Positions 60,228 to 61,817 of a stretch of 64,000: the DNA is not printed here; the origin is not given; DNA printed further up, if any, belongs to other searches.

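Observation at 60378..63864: Clp/Hsp100 D2-only AAA+ ATPase paired with a 700-aa protease-like unknown: candidate two-gene system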

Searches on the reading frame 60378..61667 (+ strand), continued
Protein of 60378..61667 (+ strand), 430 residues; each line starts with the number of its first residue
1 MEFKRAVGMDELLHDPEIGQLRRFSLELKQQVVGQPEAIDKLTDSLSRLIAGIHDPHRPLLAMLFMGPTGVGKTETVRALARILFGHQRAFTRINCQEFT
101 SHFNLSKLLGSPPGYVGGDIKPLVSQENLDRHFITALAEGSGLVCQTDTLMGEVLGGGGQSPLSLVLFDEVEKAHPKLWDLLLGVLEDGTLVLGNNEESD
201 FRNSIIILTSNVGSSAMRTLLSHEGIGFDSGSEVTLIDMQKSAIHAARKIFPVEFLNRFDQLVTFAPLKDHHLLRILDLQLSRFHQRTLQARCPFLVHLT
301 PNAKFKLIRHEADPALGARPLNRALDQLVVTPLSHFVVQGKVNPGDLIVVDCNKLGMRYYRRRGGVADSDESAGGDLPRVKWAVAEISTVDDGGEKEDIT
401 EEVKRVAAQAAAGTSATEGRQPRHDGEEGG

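Call 33: find_homologous_proteins(query=window:60378-61667:+, max_evalue=1e-20)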
Query window:60378-61667:+ (430 aa): 7894 proteins with E <= 1e-20 among 8000 candidates; the best 120 are listed.
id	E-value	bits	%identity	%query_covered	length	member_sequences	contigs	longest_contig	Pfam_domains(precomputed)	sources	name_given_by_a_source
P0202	1.9e-280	948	100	98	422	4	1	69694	PF00158.33,PF07724.21,PF00004.36,PF07728.21,PF10431.16,PF13191.13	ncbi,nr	ncbi:MAG: ATP-dependent Clp protease ATP-binding subunit [bacterium]|nr:ATP-dependent Clp protease A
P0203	1.3e-191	655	71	97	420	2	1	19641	PF07724.21,PF00004.36,PF07728.21,PF10431.16,PF13191.13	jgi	jgi:ATP-dependent Clp protease ATP-binding subunit ClpA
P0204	2.8e-191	654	71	95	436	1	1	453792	PF00158.33,PF07724.21,PF00004.36,PF07728.21,PF10431.16,PF13191.13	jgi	jgi:ATP-dependent Clp protease ATP-binding subunit ClpC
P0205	1.5e-190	652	70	97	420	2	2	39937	PF00158.33,PF07724.21,PF00004.36,PF07728.21,PF10431.16,PF13191.13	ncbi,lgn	-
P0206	2.6e-190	651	70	97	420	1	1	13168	PF00158.33,PF07724.21,PF00004.36,PF07728.21,PF10431.16,PF13191.13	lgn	-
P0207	6.1e-189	646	71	96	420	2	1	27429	PF00158.33,PF07724.21,PF00004.36,PF07728.21,PF10431.16,PF13191.13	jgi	-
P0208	1.6e-186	638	70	95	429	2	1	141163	PF00158.33,PF07724.21,PF00004.36,PF07728.21,PF10431.16,PF13191.13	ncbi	-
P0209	2.1e-186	638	71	95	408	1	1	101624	PF00158.33,PF07724.21,PF00004.36,PF07728.21,PF10431.16,PF13191.13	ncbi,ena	-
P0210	2.2e-169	582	64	93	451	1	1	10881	PF00158.33,PF07724.21,PF00004.36,PF07728.21,PF10431.16,PF13191.13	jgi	-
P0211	3.0e-162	558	62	92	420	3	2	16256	PF00158.33,PF07724.21,PF00004.36,PF07728.21,PF10431.16,PF13191.13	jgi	-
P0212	2.7e-161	555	62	93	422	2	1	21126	PF00158.33,PF07724.21,PF00004.36,PF07728.21,PF10431.16,PF13191.13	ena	-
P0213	1.1e-139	484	54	91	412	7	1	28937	PF00158.33,PF07724.21,PF07728.21,PF10431.16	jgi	-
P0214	6.0e-139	482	54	93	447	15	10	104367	PF00158.33,PF07724.21,PF00004.36,PF07728.21,PF10431.16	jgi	jgi:ATP-dependent Clp protease ATP-binding subunit ClpC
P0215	6.4e-139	482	53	94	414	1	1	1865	PF00158.33,PF07724.21,PF00004.36,PF07728.21,PF10431.16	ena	-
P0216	8.2e-138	478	54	92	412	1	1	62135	PF00158.33,PF07724.21,PF00004.36,PF07728.21,PF10431.16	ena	-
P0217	9.0e-138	478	53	93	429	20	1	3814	PF00158.33,PF07724.21,PF00004.36,PF07728.21,PF10431.16,PF13191.13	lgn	-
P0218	1.1e-137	477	53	93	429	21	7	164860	PF00158.33,PF07724.21,PF00004.36,PF07728.21,PF10431.16,PF13191.13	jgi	jgi:ATP-dependent Clp protease ATP-binding subunit ClpC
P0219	1.7e-137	477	53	92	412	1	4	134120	PF00158.33,PF07724.21,PF00004.36,PF07728.21,PF10431.16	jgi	-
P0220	5.0e-137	475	51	95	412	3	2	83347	PF00158.33,PF07724.21,PF00004.36,PF07728.21,PF10431.16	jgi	-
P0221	1.1e-136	474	52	95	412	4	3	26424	PF00158.33,PF07724.21,PF00004.36,PF07728.21,PF10431.16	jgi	-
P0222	1.5e-136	474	51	96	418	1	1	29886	PF00158.33,PF07724.21,PF00004.36,PF07728.21,PF10431.16,PF13191.13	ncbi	-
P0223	1.5e-136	474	53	92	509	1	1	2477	PF00158.33,PF07724.21,PF00004.36,PF07728.21,PF10431.16,PF13191.13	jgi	jgi:ATP-dependent Clp protease ATP-binding subunit ClpA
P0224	1.6e-136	474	55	91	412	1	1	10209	PF00158.33,PF07724.21,PF00004.36,PF07728.21,PF10431.16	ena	-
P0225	5.4e-136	472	53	93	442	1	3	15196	PF00158.33,PF07724.21,PF00004.36,PF07728.21,PF10431.16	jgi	-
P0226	1.1e-135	471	54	93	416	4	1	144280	PF00158.33,PF07724.21,PF00004.36,PF07728.21,PF10431.16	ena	-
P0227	1.2e-135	471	54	92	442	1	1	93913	PF00158.33,PF07724.21,PF00004.36,PF07728.21,PF10431.16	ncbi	-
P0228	1.8e-135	470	53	92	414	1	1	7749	PF00158.33,PF07724.21,PF00004.36,PF07728.21,PF10431.16,PF13191.13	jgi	jgi:ATP-dependent Clp protease ATP-binding subunit ClpA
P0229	1.9e-135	470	53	93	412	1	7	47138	PF00158.33,PF07724.21,PF00004.36,PF07728.21,PF10431.16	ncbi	-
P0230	1.9e-135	470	53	93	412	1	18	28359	PF00158.33,PF07724.21,PF00004.36,PF07728.21,PF10431.16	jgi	jgi:ATP-dependent Clp protease ATP-binding subunit ClpC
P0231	2.7e-135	470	52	93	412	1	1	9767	PF00158.33,PF07724.21,PF00004.36,PF07728.21,PF10431.16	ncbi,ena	-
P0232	3.1e-135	469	53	92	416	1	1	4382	PF00158.33,PF07724.21,PF00004.36,PF07728.21,PF10431.16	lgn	-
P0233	6.3e-135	468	54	91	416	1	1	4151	PF00158.33,PF07724.21,PF00004.36,PF07728.21,PF10431.16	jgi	jgi:ATP-dependent Clp protease ATP-binding subunit ClpC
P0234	7.7e-135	468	52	95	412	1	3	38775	PF00158.33,PF07724.21,PF00004.36,PF07728.21,PF10431.16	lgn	-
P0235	7.9e-135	468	52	93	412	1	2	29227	PF00158.33,PF07724.21,PF00004.36,PF07728.21,PF10431.16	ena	-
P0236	9.2e-135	468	51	94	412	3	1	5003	PF00158.33,PF07724.21,PF00004.36,PF07728.21,PF10431.16,PF13191.13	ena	-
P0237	1.0e-134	468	53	93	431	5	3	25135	PF00158.33,PF07724.21,PF00004.36,PF07728.21,PF10431.16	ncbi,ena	-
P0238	1.2e-134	467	55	93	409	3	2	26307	PF00158.33,PF07724.21,PF00004.36,PF07728.21,PF10431.16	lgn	-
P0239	1.3e-134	467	52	92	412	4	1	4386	PF00158.33,PF07724.21,PF00004.36,PF07728.21,PF10431.16,PF13191.13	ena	-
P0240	1.3e-134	467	52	95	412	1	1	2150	PF00158.33,PF07724.21,PF00004.36,PF07728.21,PF10431.16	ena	-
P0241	1.4e-134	467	54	94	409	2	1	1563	PF00158.33,PF07724.21,PF00004.36,PF07728.21,PF10431.16,PF13191.13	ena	-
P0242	1.6e-134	467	55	93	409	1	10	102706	PF00158.33,PF07724.21,PF00004.36,PF07728.21,PF10431.16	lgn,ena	-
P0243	1.8e-134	467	53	91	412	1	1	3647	PF00158.33,PF07724.21,PF00004.36,PF07728.21,PF10431.16,PF13191.13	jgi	jgi:ATP-dependent Clp protease ATP-binding subunit ClpC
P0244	2.1e-134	467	55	93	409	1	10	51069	PF00158.33,PF07724.21,PF00004.36,PF07728.21,PF10431.16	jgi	jgi:ATP-dependent Clp protease ATP-binding subunit ClpC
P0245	2.2e-134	467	53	92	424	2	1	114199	PF00158.33,PF07724.21,PF00004.36,PF07728.21,PF10431.16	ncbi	-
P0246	2.4e-134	466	53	91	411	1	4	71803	PF00158.33,PF07724.21,PF00004.36,PF07728.21,PF10431.16,PF13191.13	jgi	jgi:ATP-dependent Clp protease ATP-binding subunit ClpB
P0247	2.6e-134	466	52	95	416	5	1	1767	PF00158.33,PF07724.21,PF00004.36,PF07728.21,PF10431.16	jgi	jgi:ATP-dependent Clp protease ATP-binding subunit ClpC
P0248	2.9e-134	466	53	93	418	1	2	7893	PF00158.33,PF07724.21,PF00004.36,PF07728.21,PF10431.16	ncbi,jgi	jgi:ATP-dependent Clp protease ATP-binding subunit ClpC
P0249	2.9e-134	466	52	93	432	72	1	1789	PF00158.33,PF07724.21,PF00004.36,PF07728.21,PF10431.16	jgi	jgi:ATP-dependent Clp protease ATP-binding subunit ClpC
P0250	4.0e-134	466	55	93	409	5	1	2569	PF00158.33,PF07724.21,PF00004.36,PF07728.21,PF10431.16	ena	-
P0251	4.0e-134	466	55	90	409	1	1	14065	PF00158.33,PF07724.21,PF00004.36,PF07728.21,PF10431.16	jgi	jgi:ATP-dependent Clp protease ATP-binding subunit ClpC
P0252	4.1e-134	466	51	93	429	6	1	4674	PF00158.33,PF07724.21,PF00004.36,PF07728.21,PF10431.16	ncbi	-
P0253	6.2e-134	465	53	91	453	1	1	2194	PF00158.33,PF07724.21,PF00004.36,PF07728.21,PF10431.16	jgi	jgi:ATP-dependent Clp protease ATP-binding subunit ClpC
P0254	6.4e-134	465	52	95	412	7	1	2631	PF00158.33,PF07724.21,PF00004.36,PF07728.21,PF10431.16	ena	-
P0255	9.1e-134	465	55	92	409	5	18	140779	PF00158.33,PF07724.21,PF00004.36,PF07728.21,PF10431.16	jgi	jgi:ATP-dependent Clp protease ATP-binding subunit ClpC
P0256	9.3e-134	465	52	92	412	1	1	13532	PF00158.33,PF07724.21,PF00004.36,PF07728.21,PF10431.16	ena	-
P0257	9.7e-134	464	54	92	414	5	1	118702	PF00158.33,PF07724.21,PF00004.36,PF07728.21,PF10431.16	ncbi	-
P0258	1.1e-133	464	52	92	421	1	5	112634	PF00158.33,PF07724.21,PF00004.36,PF07728.21,PF10431.16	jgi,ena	-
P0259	1.2e-133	464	53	90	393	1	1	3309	PF00158.33,PF07724.21,PF00004.36,PF07728.21,PF10431.16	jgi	-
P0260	1.3e-133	464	53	93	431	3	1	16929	PF00158.33,PF07724.21,PF00004.36,PF07728.21,PF10431.16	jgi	-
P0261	1.5e-133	464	54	89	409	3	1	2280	PF00158.33,PF07724.21,PF00004.36,PF07728.21,PF10431.16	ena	-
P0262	1.6e-133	464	52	95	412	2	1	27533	PF00158.33,PF07724.21,PF00004.36,PF07728.21,PF10431.16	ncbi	-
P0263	2.6e-133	463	52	92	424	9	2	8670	PF00158.33,PF07724.21,PF00004.36,PF07728.21,PF10431.16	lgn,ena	-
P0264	2.8e-133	463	51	95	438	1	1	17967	PF00158.33,PF07724.21,PF00004.36,PF07728.21,PF10431.16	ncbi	-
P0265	2.9e-133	463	52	91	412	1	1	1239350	PF00158.33,PF07724.21,PF00004.36,PF07728.21,PF10431.16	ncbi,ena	-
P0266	3.8e-133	463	54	96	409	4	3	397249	PF00158.33,PF07724.21,PF00004.36,PF07728.21,PF10431.16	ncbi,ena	-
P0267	4.7e-133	462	51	94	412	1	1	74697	PF00158.33,PF07724.21,PF00004.36,PF07728.21,PF10431.16,PF13191.13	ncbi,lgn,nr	ncbi:MAG: AAA family ATPase [Gemmatimonadales bacterium]|nr:AAA family ATPase [Gemmatimonadales bact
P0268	5.1e-133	462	53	93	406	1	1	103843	PF00158.33,PF07724.21,PF07728.21,PF10431.16,PF13191.13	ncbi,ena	-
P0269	5.7e-133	462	53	92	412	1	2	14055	PF00158.33,PF07724.21,PF00004.36,PF07728.21,PF10431.16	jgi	-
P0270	5.7e-133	462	54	91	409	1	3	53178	PF00158.33,PF07724.21,PF00004.36,PF07728.21,PF10431.16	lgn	-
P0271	5.7e-133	462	54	91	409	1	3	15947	PF00158.33,PF07724.21,PF00004.36,PF07728.21,PF10431.16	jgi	-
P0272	7.0e-133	462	52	93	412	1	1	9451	PF00158.33,PF07724.21,PF00004.36,PF07728.21,PF10431.16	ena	-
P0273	7.7e-133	462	51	93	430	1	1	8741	PF00158.33,PF07724.21,PF00004.36,PF07728.21,PF10431.16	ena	-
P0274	8.4e-133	461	53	91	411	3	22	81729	PF00158.33,PF07724.21,PF00004.36,PF07728.21,PF10431.16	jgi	jgi:ATP-dependent Clp protease ATP-binding subunit ClpC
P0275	9.1e-133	461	51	95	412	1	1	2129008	PF00158.33,PF07724.21,PF00004.36,PF07728.21,PF10431.16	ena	-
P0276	9.6e-133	461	54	91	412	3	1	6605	PF00158.33,PF07724.21,PF00004.36,PF07728.21,PF10431.16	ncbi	ncbi:MAG: AAA family ATPase [Candidatus Krumholzibacteriia bacterium]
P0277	1.1e-132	461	53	92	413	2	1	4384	PF00158.33,PF07724.21,PF00004.36,PF07728.21,PF10431.16,PF13191.13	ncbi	-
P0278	1.6e-132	460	52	93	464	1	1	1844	PF00158.33,PF07724.21,PF00004.36,PF07728.21,PF10431.16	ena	-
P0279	1.6e-132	460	51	93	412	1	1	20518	PF00158.33,PF07724.21,PF00004.36,PF07728.21,PF10431.16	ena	-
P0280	1.8e-132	460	52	93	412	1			PF00158.33,PF07724.21,PF00004.36,PF07728.21,PF10431.16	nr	nr:AAA family ATPase [Candidatus Krumholzibacteria bacterium]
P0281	1.9e-132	460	52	93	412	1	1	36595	PF00158.33,PF07724.21,PF00004.36,PF07728.21,PF10431.16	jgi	jgi:ATP-dependent Clp protease ATP-binding subunit ClpC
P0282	2.0e-132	460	54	91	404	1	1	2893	PF00158.33,PF07724.21,PF00004.36,PF07728.21,PF10431.16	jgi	jgi:ATP-dependent Clp protease ATP-binding subunit ClpC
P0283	2.5e-132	460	53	93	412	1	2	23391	PF00158.33,PF07724.21,PF00004.36,PF07728.21,PF10431.16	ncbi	-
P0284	2.9e-132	460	53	92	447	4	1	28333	PF00158.33,PF07724.21,PF00004.36,PF07728.21,PF10431.16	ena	-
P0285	3.7e-132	459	52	93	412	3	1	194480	PF00158.33,PF07724.21,PF00004.36,PF07728.21,PF10431.16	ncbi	-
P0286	4.7e-132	459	52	93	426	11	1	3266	PF00158.33,PF07724.21,PF00004.36,PF07728.21,PF10431.16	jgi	jgi:ATP-dependent Clp protease ATP-binding subunit ClpC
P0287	4.8e-132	459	54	93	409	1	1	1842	PF00158.33,PF07724.21,PF00004.36,PF07728.21,PF10431.16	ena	-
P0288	5.5e-132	459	55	93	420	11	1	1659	PF00158.33,PF07724.21,PF00004.36,PF07728.21,PF10431.16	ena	-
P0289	6.4e-132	458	55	89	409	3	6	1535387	PF00158.33,PF07724.21,PF00004.36,PF07728.21,PF10431.16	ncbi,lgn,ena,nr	ncbi:MAG TPA: AAA family ATPase [Candidatus Krumholzibacteria bacterium]|nr:AAA family ATPase [Candi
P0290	7.8e-132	458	53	93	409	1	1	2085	PF00158.33,PF07724.21,PF00004.36,PF07728.21,PF10431.16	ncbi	-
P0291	1.0e-131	458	51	92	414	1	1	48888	PF00158.33,PF07724.21,PF00004.36,PF07728.21,PF10431.16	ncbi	-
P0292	1.2e-131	458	51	93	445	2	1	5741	PF00158.33,PF07724.21,PF00004.36,PF07728.21,PF10431.16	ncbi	-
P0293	1.4e-131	457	51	93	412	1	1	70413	PF00158.33,PF07724.21,PF00004.36,PF07728.21,PF10431.16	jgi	jgi:ATP-dependent Clp protease ATP-binding subunit ClpC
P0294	1.5e-131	457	51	93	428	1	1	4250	PF00158.33,PF07724.21,PF00004.36,PF07728.21,PF10431.16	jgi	-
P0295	1.7e-131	457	51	95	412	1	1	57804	PF00158.33,PF07724.21,PF00004.36,PF07728.21,PF10431.16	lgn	-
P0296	2.2e-131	457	51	92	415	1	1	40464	PF00158.33,PF07724.21,PF00004.36,PF07728.21,PF10431.16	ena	-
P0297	2.4e-131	457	51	92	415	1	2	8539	PF00158.33,PF07724.21,PF00004.36,PF07728.21,PF10431.16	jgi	jgi:ATP-dependent Clp protease ATP-binding subunit ClpC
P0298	2.5e-131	457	53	90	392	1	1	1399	PF00158.33,PF07724.21,PF00004.36,PF07728.21,PF10431.16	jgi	jgi:ATP-dependent Clp protease ATP-binding subunit ClpC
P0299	2.6e-131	456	55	90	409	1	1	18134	PF00158.33,PF07724.21,PF00004.36,PF07728.21,PF10431.16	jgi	-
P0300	2.8e-131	456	54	91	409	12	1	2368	PF00158.33,PF07724.21,PF00004.36,PF07728.21,PF10431.16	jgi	jgi:ATP-dependent Clp protease ATP-binding subunit ClpC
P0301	2.9e-131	456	54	92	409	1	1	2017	PF00158.33,PF07724.21,PF00004.36,PF07728.21,PF10431.16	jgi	jgi:ATP-dependent Clp protease ATP-binding subunit ClpC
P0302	3.8e-131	456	54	93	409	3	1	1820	PF00158.33,PF07724.21,PF00004.36,PF07728.21,PF10431.16,PF13191.13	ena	-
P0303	4.0e-131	456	50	95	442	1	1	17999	PF00158.33,PF07724.21,PF00004.36,PF07728.21,PF10431.16,PF13191.13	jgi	jgi:ATP-dependent Clp protease ATP-binding subunit ClpC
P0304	4.3e-131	456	53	94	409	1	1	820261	PF00158.33,PF07724.21,PF00004.36,PF07728.21,PF10431.16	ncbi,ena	-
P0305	4.7e-131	456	52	92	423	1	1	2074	PF00158.33,PF07724.21,PF00004.36,PF07728.21,PF10431.16,PF13191.13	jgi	jgi:ATP-dependent Clp protease ATP-binding subunit ClpB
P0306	4.8e-131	456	51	93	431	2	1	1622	PF00158.33,PF07724.21,PF00004.36,PF07728.21,PF10431.16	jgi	-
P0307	5.0e-131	456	53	91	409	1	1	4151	PF00158.33,PF07724.21,PF07728.21,PF10431.16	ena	-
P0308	5.1e-131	456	51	93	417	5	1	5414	PF00158.33,PF07724.21,PF00004.36,PF07728.21,PF10431.16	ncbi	ncbi:MAG: ATP-dependent Clp protease ATP-binding subunit ClpA [Candidatus Krumholzibacteriia bacteri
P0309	5.9e-131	455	52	93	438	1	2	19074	PF00158.33,PF07724.21,PF00004.36,PF07728.21,PF10431.16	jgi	jgi:ATP-dependent Clp protease ATP-binding subunit ClpC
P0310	6.0e-131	455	53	92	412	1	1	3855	PF00158.33,PF07724.21,PF00004.36,PF07728.21,PF10431.16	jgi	jgi:ATP-dependent Clp protease ATP-binding subunit ClpC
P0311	9.3e-131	455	52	91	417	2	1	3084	PF00158.33,PF07724.21,PF00004.36,PF07728.21,PF10431.16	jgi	-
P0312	1.0e-130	455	52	94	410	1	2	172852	PF00158.33,PF07724.21,PF00004.36,PF07728.21,PF10431.16,PF13191.13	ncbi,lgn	-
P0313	1.1e-130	454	54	88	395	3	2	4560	PF00158.33,PF07724.21,PF00004.36,PF07728.21,PF10431.16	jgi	-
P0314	1.6e-130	454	54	92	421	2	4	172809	PF00158.33,PF07724.21,PF00004.36,PF07728.21,PF10431.16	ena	-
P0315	1.8e-130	454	54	91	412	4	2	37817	PF00158.33,PF07724.21,PF00004.36,PF07728.21,PF10431.16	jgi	-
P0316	2.3e-130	453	52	91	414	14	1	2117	PF00158.33,PF07724.21,PF00004.36,PF07728.21,PF10431.16,PF13191.13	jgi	jgi:ATP-dependent Clp protease ATP-binding subunit ClpA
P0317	2.7e-130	453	50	93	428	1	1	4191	PF00158.33,PF07724.21,PF00004.36,PF07728.21,PF10431.16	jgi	-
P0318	3.8e-130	453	53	93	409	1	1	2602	PF00158.33,PF07724.21,PF00004.36,PF07728.21,PF10431.16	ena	-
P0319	4.6e-130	452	54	92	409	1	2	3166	PF00158.33,PF07724.21,PF00004.36,PF07728.21,PF10431.16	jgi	-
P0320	5.2e-130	452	53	93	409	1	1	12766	PF00158.33,PF07724.21,PF00004.36,PF07728.21,PF10431.16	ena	-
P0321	5.4e-130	452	55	94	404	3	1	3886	PF07724.21,PF07728.21,PF10431.16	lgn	-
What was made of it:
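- On ClpB (and ClpA/ClpC) as full-length families: Homologues are 404-451 aa (call 33).
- Checked: There are no D1, N-domain or M-domain remnants: homologues are 404-451 aa throughout (call 33).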

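Call 34: find_encoding_contigs(protein=P0289, flank=6000, max_places=3)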
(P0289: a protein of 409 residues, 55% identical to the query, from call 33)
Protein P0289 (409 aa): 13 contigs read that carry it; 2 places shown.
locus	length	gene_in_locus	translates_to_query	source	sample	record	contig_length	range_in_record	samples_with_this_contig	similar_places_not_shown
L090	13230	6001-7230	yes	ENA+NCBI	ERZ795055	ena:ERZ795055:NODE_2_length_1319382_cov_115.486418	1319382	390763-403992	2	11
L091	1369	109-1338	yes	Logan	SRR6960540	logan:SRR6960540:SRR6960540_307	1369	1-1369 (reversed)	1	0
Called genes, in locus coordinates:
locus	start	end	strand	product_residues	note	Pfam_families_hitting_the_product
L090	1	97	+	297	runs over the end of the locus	-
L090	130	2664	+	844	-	PF12836:HHH_3 (weak)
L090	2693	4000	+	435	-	-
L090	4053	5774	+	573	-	PF00149:Metallophos, PF02872:5_nucleotid_C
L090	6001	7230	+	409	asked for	PF00158:Sigma54_activat (faint), PF07724:AAA_2, PF00004:AAA (weak), PF07728:AAA_5 (faint), PF10431:ClpB_D2-small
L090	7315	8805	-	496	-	PF13860:FlgD_ig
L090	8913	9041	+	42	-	-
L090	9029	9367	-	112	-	PF02591:Zn_ribbon_9 (weak)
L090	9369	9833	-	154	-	PF00359:PTS_EIIA_2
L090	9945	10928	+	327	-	PF03193:RsgA_GTPase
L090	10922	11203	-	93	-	-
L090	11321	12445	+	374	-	PF01075:Glyco_transf_9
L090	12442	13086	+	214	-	PF02163:Peptidase_M50 (weak)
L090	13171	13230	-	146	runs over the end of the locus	-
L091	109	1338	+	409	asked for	PF00158:Sigma54_activat (faint), PF07724:AAA_2, PF00004:AAA (weak), PF07728:AAA_5 (faint), PF10431:ClpB_D2-small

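Call 35: find_encoding_contigs(protein=P0211, flank=6000, max_places=2)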
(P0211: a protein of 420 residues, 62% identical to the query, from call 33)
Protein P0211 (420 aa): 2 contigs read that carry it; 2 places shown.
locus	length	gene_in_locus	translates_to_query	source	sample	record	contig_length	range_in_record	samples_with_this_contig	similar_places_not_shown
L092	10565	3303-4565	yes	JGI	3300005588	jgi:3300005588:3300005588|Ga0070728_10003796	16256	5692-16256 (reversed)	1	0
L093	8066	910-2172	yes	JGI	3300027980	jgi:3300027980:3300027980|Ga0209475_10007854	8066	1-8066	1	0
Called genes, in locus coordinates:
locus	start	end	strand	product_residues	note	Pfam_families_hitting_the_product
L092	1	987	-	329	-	?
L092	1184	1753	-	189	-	PF00857:Isochorismatase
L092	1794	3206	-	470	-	PF13091:PLDc_2, PF00614:PLDc (weak), PF13918:PLDc_3 (weak), PF13091:PLDc_2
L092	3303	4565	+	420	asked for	PF00158:Sigma54_activat (faint), PF13191:AAA_16 (weak), PF07724:AAA_2, PF00004:AAA, PF07728:AAA_5 (faint), PF07724:AAA_2, PF10431:ClpB_D2-small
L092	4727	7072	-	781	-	PF00456:Transketolase_N, PF02779:Transket_pyr (weak), PF22613:Transketolase_C_1 (weak)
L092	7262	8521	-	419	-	-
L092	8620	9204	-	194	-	PF00929:RNase_T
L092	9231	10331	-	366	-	PF00005:ABC_tran, PF13304:AAA_21 (faint), PF17912:OB_MalK, PF08402:TOBE_2 (weak)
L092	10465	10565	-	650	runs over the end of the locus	PF00128:Alpha-amylase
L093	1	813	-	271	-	?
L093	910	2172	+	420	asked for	PF00158:Sigma54_activat (faint), PF13191:AAA_16 (weak), PF07724:AAA_2, PF00004:AAA, PF07728:AAA_5 (faint), PF07724:AAA_2, PF10431:ClpB_D2-small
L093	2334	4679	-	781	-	PF00456:Transketolase_N, PF02779:Transket_pyr (weak), PF22613:Transketolase_C_1 (weak)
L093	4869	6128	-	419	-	-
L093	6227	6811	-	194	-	PF00929:RNase_T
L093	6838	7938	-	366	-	PF00005:ABC_tran, PF13304:AAA_21 (faint), PF17912:OB_MalK, PF08402:TOBE_2 (weak)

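Call 36: find_encoding_contigs(protein=P0275, flank=6000, max_places=2)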
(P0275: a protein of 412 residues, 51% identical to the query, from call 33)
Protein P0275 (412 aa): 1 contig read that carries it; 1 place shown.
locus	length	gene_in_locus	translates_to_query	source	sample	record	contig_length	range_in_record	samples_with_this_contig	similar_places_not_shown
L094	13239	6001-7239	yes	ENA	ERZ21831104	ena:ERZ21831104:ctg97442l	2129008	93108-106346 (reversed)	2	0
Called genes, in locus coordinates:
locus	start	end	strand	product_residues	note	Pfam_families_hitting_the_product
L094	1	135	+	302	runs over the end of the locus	-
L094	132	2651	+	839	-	PF12836:HHH_3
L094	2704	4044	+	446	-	-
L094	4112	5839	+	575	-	PF00149:Metallophos, PF02872:5_nucleotid_C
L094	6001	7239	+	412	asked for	PF00158:Sigma54_activat (faint), PF07724:AAA_2, PF00004:AAA, PF07728:AAA_5 (faint), PF07724:AAA_2, PF10431:ClpB_D2-small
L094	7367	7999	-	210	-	-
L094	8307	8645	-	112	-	PF02591:Zn_ribbon_9 (weak)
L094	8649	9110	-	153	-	PF00359:PTS_EIIA_2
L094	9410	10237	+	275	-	PF03193:RsgA_GTPase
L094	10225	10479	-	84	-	-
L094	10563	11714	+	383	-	PF01075:Glyco_transf_9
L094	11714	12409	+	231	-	PF02163:Peptidase_M50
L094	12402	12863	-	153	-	-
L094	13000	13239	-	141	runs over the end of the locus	-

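Call 39: find_encoding_contigs(protein=P0202, flank=10000, max_places=2)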
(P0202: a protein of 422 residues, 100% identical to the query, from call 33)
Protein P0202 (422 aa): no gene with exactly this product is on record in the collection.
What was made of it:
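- Tried and rejected: A look-up of P0202, intended to read past the window end, failed (call 39).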
